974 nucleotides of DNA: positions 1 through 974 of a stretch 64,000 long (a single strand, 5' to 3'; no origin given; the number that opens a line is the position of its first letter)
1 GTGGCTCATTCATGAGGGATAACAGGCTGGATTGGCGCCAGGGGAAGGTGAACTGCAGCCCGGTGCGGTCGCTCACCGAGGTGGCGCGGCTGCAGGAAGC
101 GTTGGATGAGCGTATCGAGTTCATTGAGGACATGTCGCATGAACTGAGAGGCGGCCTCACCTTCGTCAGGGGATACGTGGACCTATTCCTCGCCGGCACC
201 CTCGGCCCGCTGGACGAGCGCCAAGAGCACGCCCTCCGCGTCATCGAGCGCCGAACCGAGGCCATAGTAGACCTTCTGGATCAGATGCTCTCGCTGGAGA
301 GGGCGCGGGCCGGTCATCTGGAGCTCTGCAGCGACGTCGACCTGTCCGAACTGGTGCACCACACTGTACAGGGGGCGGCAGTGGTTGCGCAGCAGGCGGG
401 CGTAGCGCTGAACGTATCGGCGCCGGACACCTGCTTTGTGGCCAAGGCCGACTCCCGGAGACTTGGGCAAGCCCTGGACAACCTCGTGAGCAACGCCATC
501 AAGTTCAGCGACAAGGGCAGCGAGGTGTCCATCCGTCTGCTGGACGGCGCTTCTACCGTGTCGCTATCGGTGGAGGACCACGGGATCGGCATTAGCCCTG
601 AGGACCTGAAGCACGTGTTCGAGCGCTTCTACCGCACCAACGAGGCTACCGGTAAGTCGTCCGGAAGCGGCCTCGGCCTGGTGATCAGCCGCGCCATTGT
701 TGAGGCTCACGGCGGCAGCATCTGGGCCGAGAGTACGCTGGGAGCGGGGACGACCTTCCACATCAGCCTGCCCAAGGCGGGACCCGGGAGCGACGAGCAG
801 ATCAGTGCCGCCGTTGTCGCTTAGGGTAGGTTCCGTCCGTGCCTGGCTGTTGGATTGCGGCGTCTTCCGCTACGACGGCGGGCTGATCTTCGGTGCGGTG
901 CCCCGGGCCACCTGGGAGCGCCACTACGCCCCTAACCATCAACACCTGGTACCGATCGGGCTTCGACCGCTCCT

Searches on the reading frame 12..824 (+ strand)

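Call 64: search_protein_families(library=pfam, proteins=[window:12-824:+], max_evalue=0.001)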
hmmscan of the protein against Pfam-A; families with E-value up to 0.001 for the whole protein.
window:12-824:+ (270 aa): 4 families
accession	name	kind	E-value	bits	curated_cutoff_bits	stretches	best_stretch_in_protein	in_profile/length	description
PF02518.31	HATPase_c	-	2.8e-33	115.1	26.4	1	147-256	2-110/111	Histidine kinase-, DNA gyrase B-, and HSP90-like ATPase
PF00512.31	HisKA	-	2e-12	47.4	26.9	1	34-101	2-66/66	His Kinase A (phospho-acceptor) domain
PF13581.12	HATPase_c_2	-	0.00013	22.4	27.4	1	143-231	24-110/127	Histidine kinase-like ATPase domain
PF13589.12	HATPase_c_3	-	0.00035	21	25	1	153-222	5-76/137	Histidine kinase-, DNA gyrase B-, and HSP90-like ATPase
